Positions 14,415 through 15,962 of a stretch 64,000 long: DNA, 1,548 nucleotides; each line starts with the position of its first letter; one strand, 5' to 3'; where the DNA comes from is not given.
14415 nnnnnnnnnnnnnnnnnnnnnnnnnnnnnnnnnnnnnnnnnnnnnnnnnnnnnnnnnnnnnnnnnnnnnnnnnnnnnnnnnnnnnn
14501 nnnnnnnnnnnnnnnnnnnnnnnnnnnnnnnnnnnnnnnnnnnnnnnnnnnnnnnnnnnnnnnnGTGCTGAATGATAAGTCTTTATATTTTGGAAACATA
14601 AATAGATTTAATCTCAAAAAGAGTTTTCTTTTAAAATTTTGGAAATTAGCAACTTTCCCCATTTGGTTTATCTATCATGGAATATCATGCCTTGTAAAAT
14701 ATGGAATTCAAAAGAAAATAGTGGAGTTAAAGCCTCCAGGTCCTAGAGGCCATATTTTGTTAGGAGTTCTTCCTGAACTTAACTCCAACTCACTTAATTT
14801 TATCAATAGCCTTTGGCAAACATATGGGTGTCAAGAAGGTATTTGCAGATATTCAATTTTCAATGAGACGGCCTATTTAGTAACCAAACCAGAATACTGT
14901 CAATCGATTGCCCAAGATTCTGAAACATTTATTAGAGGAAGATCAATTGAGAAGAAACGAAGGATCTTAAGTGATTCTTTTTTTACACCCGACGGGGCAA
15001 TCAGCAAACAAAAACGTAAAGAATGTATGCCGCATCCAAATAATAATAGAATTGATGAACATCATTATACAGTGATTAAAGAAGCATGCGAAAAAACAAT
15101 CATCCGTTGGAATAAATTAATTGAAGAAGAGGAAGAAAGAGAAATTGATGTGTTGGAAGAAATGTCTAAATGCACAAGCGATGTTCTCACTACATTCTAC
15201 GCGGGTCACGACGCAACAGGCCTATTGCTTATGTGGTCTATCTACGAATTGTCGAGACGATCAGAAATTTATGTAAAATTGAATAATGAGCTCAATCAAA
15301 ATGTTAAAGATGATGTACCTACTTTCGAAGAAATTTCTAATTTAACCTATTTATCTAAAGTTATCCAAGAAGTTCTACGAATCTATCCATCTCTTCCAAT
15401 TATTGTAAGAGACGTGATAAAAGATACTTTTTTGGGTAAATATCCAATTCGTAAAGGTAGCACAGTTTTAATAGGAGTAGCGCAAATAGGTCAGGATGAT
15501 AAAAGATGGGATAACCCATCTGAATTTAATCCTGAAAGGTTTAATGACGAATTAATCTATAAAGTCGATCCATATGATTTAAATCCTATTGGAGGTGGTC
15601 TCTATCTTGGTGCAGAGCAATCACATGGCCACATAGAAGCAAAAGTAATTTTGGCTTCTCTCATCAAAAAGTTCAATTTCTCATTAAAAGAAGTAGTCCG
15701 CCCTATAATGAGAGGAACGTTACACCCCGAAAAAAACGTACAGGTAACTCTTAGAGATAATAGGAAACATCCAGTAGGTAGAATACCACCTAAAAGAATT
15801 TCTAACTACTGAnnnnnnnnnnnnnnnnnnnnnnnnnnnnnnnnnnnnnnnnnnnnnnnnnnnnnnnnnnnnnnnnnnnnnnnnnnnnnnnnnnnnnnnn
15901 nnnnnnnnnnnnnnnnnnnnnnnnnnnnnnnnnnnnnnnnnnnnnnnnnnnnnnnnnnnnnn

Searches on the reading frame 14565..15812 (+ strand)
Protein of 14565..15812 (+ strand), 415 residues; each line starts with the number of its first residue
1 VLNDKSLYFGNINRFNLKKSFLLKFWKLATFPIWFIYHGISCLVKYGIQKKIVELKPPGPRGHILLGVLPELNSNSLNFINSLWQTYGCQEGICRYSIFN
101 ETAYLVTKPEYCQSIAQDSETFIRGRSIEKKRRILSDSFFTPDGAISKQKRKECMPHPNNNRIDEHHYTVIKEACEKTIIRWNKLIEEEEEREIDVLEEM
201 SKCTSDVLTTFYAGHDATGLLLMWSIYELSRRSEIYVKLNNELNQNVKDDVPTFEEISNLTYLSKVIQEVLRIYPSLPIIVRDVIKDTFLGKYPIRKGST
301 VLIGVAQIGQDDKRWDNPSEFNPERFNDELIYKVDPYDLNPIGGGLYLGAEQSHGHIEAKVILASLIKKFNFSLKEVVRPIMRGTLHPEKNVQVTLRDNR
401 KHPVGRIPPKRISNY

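Call 13: search_protein_families(library=pfam, proteins=[window:14565-15812:+], max_evalue=0.00001)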
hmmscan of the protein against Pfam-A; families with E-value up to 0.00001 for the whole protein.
window:14565-15812:+ (415 aa): 1 family
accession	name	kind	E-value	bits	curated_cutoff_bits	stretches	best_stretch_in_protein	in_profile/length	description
PF00067.27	p450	-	2.2e-43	149.1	22.8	2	207-394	267-460/462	Cytochrome P450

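Call 26: find_encoding_contigs(protein=window:14565-15812:+, flank=10000, max_places=10)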
Protein window:14565-15812:+ (415 aa): 3 contigs read that carry it; 1 place shown.
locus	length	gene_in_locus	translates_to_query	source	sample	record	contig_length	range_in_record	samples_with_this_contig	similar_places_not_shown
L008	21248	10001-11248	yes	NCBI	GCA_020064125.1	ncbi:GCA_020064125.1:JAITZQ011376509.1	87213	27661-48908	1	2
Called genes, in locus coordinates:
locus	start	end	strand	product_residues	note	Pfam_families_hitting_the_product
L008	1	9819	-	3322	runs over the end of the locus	PF21089:PKS_DH_N, PF14765:PS-DH, PF08659:KR, PF08241:Methyltransf_11, PF08242:Methyltransf_12, PF13489:Methyltransf_23, PF00550:PP-binding, PF00109:ketoacyl-synt, +19 more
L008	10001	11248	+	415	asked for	PF00067:p450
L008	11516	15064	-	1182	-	PF00109:ketoacyl-synt, PF02801:Ketoacyl-synt_C, PF16197:KAsynt_C_assoc, PF22621:CurL-like_PKS_C, PF22336:RhiE-like_linker, PF00550:PP-binding, PF00109:ketoacyl-synt, PF02801:Ketoacyl-synt_C, +3 more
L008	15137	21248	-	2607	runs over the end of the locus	PF00109:ketoacyl-synt, PF02801:Ketoacyl-synt_C, PF16197:KAsynt_C_assoc, PF22336:RhiE-like_linker, PF22621:CurL-like_PKS_C, PF21394:Beta-ketacyl_N, PF00106:adh_short, PF08659:KR, +14 more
